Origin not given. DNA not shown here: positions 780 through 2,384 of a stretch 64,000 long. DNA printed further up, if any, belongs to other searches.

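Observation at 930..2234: Unusual fusion of a HemK/PrmC-type methyltransferase with GTP cyclohydrolase II, coupled to a divergent NAPRTase-like gene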

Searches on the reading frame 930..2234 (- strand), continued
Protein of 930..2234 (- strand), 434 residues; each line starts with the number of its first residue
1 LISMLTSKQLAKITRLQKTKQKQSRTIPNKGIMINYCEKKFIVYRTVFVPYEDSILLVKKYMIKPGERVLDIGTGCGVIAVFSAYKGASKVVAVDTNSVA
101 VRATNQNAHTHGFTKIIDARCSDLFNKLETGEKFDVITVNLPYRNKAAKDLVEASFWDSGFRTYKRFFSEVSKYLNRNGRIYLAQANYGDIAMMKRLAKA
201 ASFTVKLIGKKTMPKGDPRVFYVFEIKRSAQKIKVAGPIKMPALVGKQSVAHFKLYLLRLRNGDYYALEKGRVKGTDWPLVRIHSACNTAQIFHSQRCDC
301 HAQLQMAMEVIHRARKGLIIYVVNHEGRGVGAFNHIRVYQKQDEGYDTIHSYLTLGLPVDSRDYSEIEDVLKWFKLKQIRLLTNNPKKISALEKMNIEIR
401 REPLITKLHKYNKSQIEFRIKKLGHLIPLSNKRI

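Call 24: search_protein_representatives(protein=P0001)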
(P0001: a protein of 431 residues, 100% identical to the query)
Query: 431 residues. Proteins with E-value up to 0.001 (for the whole library): 14954; up to 1e-10: 5574; up to 1e-30: 219. The best 150 are listed.
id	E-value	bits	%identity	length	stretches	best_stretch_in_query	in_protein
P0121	7.6e-74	265.4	56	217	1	229-428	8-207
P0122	8.6e-64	232.3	49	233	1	2-223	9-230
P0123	2.7e-60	220.8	47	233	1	6-228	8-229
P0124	8.4e-57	209.3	49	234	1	1-226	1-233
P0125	2.0e-55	204.7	49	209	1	228-428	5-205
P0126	9.2e-55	202.6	48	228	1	2-225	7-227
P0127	1.9e-53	198.3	51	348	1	237-429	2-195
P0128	3.3e-53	197.4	38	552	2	231-426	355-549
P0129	9.7e-53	195.9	43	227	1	1-226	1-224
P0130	8.0e-52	192.9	45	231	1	7-224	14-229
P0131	1.6e-51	191.9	44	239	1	6-224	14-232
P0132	2.4e-51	191.3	33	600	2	259-424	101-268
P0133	1.7e-50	188.5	44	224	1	3-223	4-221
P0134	5.2e-49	183.6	42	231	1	6-227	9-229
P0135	1.4e-48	182.2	45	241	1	21-226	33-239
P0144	2.7e-43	164.8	44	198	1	228-423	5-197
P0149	5.1e-42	160.6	42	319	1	228-426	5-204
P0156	5.6e-41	157.2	40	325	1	224-426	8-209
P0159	2.2e-40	155.2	34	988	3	277-406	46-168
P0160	4.7e-40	154.1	32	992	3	278-414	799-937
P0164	1.2e-39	152.8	39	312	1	231-425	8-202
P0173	6.1e-38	147.2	37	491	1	224-426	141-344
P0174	7.7e-38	146.8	40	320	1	234-425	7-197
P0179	3.0e-37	144.9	34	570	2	247-425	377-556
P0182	1.0e-36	143.1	30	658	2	257-426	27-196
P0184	1.9e-36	142.2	32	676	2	276-422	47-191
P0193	1.1e-34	136.4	38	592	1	233-405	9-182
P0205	7.9e-34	133.6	37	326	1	229-430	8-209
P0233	9.0e-33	130.1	35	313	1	233-429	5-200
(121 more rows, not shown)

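Call 25: find_encoding_contigs(protein=P0121, flank=8000, max_places=4)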
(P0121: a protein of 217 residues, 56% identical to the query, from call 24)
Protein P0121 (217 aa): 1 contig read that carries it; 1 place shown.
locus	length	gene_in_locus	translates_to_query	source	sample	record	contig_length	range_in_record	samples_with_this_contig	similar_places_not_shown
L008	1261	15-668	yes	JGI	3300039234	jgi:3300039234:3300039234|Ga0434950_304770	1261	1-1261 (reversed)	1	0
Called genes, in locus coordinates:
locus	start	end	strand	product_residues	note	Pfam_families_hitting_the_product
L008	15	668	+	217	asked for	PF00925:GTP_cyclohydro2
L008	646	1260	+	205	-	?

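Call 26: find_encoding_contigs(protein=P0122, flank=8000, max_places=4)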
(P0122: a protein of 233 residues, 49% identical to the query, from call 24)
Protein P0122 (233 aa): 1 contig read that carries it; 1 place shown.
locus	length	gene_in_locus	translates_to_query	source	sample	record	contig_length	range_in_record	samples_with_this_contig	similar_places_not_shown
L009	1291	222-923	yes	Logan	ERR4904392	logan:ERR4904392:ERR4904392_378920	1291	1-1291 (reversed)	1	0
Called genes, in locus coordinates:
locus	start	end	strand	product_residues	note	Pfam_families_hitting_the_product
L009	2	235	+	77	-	?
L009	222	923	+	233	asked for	PF02475:TRM5-TYW2_MTfase, PF05175:MTS, PF02384:N6_Mtase (weak), PF13489:Methyltransf_23, PF03602:Cons_hypoth95, PF06325:PrmA, PF13649:Methyltransf_25, PF13847:Methyltransf_31, +4 more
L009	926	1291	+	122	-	?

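Call 28: search_protein_families(library=pfam, proteins=[P0128, P0132, P0159, P0160, P0179, P0182, P0184, P0173, P0149, P0156], max_evalue=0.0001)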
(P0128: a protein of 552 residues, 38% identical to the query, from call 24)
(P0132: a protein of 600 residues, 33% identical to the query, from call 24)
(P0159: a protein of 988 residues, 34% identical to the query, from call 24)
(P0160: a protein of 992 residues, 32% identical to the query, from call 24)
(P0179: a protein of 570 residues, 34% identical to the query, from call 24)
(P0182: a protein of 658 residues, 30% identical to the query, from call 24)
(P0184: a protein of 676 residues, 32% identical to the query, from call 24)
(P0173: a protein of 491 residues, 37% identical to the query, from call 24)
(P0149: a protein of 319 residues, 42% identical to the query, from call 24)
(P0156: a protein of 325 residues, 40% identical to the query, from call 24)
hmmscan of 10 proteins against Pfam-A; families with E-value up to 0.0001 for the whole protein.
P0128 (552 aa): 7 families
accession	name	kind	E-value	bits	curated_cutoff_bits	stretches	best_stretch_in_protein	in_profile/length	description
PF00925.25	GTP_cyclohydro2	-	1.5e-43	148.6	23.3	1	373-522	14-164/165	GTP cyclohydrolase II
PF05175.20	MTS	-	1.2e-14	54.8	23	1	100-233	22-145/170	Methyltransferase small domain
PF06325.19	PrmA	-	5.7e-09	36.3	22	1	106-181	158-233/296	Ribosomal protein L11 methyltransferase (PrmA)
PF02475.24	TRM5-TYW2_MTfase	-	6.2e-08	33.2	28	1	106-167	33-96/164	TRM5/TYW2 methyltransferase domain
PF13649.12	Methyltransf_25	-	5.4e-07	30.6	27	1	113-180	1-70/97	Methyltransferase domain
PF13847.12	Methyltransf_31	-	1.3e-06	28.6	27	1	109-190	3-90/145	Methyltransferase domain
PF09445.16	Methyltransf_15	-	4.3e-05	23.6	22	1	112-195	3-87/165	RNA cap guanine-N2 methyltransferase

P0132 (600 aa): 1 family
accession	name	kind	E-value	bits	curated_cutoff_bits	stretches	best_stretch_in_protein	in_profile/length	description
PF00925.25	GTP_cyclohydro2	-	3.2e-94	313.5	23.3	2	83-241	7-163/165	GTP cyclohydrolase II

P0159 (988 aa): 1 family
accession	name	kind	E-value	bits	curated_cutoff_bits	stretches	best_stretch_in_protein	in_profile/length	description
PF00925.25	GTP_cyclohydro2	-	2.2e-80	268.5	23.3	3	32-159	28-161/165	GTP cyclohydrolase II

P0160 (992 aa): 1 family
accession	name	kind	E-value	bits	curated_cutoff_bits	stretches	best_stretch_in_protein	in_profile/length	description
PF00925.25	GTP_cyclohydro2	-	9.6e-81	269.6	23.3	3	787-921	31-162/165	GTP cyclohydrolase II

P0179 (570 aa): 12 families
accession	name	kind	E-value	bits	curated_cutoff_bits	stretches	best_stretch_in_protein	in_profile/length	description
PF00925.25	GTP_cyclohydro2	-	3.4e-39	134.5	23.3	1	370-529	7-165/165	GTP cyclohydrolase II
PF05175.20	MTS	-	3.7e-22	79.2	23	1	98-251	20-156/170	Methyltransferase small domain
PF13847.12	Methyltransf_31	-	1.2e-12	48.2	27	1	108-231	2-113/145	Methyltransferase domain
PF06325.19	PrmA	-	1.3e-12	48.2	22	1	107-182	159-233/296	Ribosomal protein L11 methyltransferase (PrmA)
PF13649.12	Methyltransf_25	-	3.4e-09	37.7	27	1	113-187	1-76/97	Methyltransferase domain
PF13489.12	Methyltransf_23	-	4.6e-08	33.4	27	1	99-225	11-114/164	Methyltransferase domain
PF08241.18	Methyltransf_11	-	4e-07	31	21.2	1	114-182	1-67/95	Methyltransferase domain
PF02475.24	TRM5-TYW2_MTfase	-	1.3e-06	28.9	28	1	106-182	33-111/164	TRM5/TYW2 methyltransferase domain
PF01170.24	UPF0020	-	3.1e-06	27.5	22.3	1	132-185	77-131/197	RMKL-like, methyltransferase domain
PF09445.16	Methyltransf_15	-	1.6e-05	25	22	1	113-184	4-80/165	RNA cap guanine-N2 methyltransferase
PF08242.18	Methyltransf_12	-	3.1e-05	25.1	30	0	114-183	1-73/98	Methyltransferase domain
PF03602.21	Cons_hypoth95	-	6.8e-05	23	24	0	109-186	41-124/182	Conserved hypothetical protein 95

P0182 (658 aa): 8 families
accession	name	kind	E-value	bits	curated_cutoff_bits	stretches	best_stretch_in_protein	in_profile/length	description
PF00925.25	GTP_cyclohydro2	-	1.3e-57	194.4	23.3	1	9-169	5-165/165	GTP cyclohydrolase II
PF13847.12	Methyltransf_31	-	1.9e-12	47.6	27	1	489-612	3-110/145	Methyltransferase domain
PF05175.20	MTS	-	3.6e-09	36.9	23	1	482-568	23-108/170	Methyltransferase small domain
PF09445.16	Methyltransf_15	-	4.8e-07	29.9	22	1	498-570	9-83/165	RNA cap guanine-N2 methyltransferase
PF13649.12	Methyltransf_25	-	1.3e-06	29.4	27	1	495-575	3-81/97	Methyltransferase domain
PF08242.18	Methyltransf_12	-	2.7e-05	25.3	30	0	495-568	2-75/98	Methyltransferase domain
PF08241.18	Methyltransf_11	-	3.3e-05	24.9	21.2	0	495-580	2-82/95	Methyltransferase domain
PF06325.19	PrmA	-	5.3e-05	23.3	22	1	481-551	153-223/296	Ribosomal protein L11 methyltransferase (PrmA)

P0184 (676 aa): 6 families
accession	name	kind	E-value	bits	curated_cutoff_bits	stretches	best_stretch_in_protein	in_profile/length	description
PF00925.25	GTP_cyclohydro2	-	1.7e-59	200.5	23.3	1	8-169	3-165/165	GTP cyclohydrolase II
PF05175.20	MTS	-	7.4e-11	42.4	23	1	488-561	28-98/170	Methyltransferase small domain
PF13847.12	Methyltransf_31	-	8.1e-09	35.7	27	1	493-619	3-113/145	Methyltransferase domain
PF08242.18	Methyltransf_12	-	7.9e-06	27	30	1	499-575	2-78/98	Methyltransferase domain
PF12847.13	Methyltransf_18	-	3e-05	24.5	27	1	486-566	7-86/151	Methyltransferase domain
PF06325.19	PrmA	-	6.9e-05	22.9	22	0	487-565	155-229/296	Ribosomal protein L11 methyltransferase (PrmA)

P0173 (491 aa): 3 families
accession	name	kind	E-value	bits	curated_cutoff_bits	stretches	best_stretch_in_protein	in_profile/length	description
PF00925.25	GTP_cyclohydro2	-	1.1e-39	136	23.3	1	165-314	13-161/165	GTP cyclohydrolase II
PF00383.29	dCMP_cyt_deam_1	-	1.6e-18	66.9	25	1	346-445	3-102/102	Cytidine and deoxycytidylate deaminase zinc-binding region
PF14437.12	MafB19-deam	-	5.9e-12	46.1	27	1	347-449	3-105/142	MafB19-like deaminase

P0149 (319 aa): 1 family
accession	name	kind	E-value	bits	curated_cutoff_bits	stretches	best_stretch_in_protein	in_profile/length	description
PF00925.25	GTP_cyclohydro2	-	1e-40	139.5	23.3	1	24-175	12-161/165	GTP cyclohydrolase II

P0156 (325 aa): 1 family
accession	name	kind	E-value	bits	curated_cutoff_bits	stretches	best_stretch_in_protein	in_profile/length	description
PF00925.25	GTP_cyclohydro2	-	9.1e-33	113.6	23.3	1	30-172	11-153/165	GTP cyclohydrolase II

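Call 31: list_cluster_members(proteins=[P0128, P0179, P0182, P0184, P0276, P0121, P0125, P0132, P0005])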
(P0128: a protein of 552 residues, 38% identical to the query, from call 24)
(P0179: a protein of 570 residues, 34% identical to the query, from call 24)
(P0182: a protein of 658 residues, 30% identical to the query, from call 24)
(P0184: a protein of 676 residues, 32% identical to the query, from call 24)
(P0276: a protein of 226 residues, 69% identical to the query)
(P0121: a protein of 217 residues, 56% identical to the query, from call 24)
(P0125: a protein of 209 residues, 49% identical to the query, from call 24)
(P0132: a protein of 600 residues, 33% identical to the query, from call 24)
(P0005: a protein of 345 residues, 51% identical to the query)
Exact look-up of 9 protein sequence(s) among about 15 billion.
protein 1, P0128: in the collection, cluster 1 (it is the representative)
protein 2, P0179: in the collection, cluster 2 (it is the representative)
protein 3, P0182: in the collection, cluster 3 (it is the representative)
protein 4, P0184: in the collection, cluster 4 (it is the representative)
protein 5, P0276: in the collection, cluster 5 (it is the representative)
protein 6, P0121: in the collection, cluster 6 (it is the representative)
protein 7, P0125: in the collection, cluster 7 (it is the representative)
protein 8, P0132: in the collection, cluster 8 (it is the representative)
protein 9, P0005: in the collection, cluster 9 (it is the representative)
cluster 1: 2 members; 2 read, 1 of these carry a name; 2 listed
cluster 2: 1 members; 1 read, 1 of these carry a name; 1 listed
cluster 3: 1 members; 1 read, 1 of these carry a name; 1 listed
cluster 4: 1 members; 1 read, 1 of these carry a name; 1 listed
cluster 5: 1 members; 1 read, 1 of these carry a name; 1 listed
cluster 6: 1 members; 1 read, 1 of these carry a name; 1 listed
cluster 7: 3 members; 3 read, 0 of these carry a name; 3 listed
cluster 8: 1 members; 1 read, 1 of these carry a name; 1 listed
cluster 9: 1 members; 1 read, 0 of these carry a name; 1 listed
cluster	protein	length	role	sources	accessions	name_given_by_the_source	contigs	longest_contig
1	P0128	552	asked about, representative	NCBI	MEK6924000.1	MAG: HemK2/MTQ2 family protein methyltransferase [Candidatus Micrarchaeota archaeon]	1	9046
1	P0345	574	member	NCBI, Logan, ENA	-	-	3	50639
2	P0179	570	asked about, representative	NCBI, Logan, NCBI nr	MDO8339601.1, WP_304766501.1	MAG: methyltransferase [Candidatus Burarchaeum sp.] | methyltransferase [Candidatus Burarchaeum sp.]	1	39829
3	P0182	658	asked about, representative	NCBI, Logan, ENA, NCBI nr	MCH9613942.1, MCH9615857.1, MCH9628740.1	MAG: GTP cyclohydrolase-2 [Chlamydiia bacterium] | GTP cyclohydrolase-2 [Chlamydiia bacterium]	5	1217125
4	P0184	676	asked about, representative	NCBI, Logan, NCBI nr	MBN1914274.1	MAG: GTP cyclohydrolase II [Parachlamydiales bacterium] | GTP cyclohydrolase II [Parachlamydiales bacterium]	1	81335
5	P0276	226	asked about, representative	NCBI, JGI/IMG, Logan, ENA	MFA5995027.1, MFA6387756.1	MAG: methyltransferase [Patescibacteria group bacterium] | release factor glutamine methyltransferase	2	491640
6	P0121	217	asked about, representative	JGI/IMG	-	GTP cyclohydrolase II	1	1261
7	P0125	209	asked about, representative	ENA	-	-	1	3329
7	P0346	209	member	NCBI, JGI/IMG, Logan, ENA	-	-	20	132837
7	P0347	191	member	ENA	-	-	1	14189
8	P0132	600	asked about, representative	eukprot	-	Hpha_TRINITY_DN12999_c0_g2::TRINITY_DN12999_c0_g2_i1::g.164334::m.164334/K14652/ribBA; ...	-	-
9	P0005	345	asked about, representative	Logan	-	-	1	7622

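Call 33: find_encoding_contigs(protein=P0345, flank=10000, max_places=3)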
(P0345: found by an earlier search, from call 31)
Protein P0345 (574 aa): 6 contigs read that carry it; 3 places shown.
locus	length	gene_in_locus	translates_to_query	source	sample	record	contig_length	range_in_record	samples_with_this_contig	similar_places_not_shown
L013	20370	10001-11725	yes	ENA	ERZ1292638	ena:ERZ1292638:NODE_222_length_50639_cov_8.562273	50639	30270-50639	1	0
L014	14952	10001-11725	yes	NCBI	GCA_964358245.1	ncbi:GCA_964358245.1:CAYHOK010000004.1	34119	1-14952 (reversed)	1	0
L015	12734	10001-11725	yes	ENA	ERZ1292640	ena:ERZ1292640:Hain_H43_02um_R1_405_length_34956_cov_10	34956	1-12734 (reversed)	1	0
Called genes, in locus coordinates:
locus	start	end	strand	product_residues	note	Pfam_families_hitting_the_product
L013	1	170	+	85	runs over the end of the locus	-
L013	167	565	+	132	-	PF01850:PIN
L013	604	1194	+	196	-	PF14382:ECR1_N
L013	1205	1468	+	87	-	PF13656:RNA_pol_L_2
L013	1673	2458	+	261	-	-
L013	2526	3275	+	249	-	PF00705:PCNA_N, PF02747:PCNA_C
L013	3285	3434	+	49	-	-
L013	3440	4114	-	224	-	PF01351:RNase_HII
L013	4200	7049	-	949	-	PF02369:Big_1 (weak), PF09134:Invasin_D3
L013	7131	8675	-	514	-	PF00391:PEP-utilizers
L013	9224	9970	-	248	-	PF01978:TrmB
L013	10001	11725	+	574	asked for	PF02475:TRM5-TYW2_MTfase (weak), PF05175:MTS, PF06325:PrmA, PF13649:Methyltransf_25 (weak), PF13847:Methyltransf_31 (weak), PF00925:GTP_cyclohydro2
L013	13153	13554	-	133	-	-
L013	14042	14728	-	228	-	-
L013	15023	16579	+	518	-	-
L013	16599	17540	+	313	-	-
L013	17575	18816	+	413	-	PF14398:ATPgrasp_YheCD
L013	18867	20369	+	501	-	?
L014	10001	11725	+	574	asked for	PF02475:TRM5-TYW2_MTfase (weak), PF05175:MTS, PF06325:PrmA, PF13649:Methyltransf_25 (weak), PF13847:Methyltransf_31 (weak), PF00925:GTP_cyclohydro2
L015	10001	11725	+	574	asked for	PF02475:TRM5-TYW2_MTfase (weak), PF05175:MTS, PF06325:PrmA, PF13649:Methyltransf_25 (weak), PF13847:Methyltransf_31 (weak), PF00925:GTP_cyclohydro2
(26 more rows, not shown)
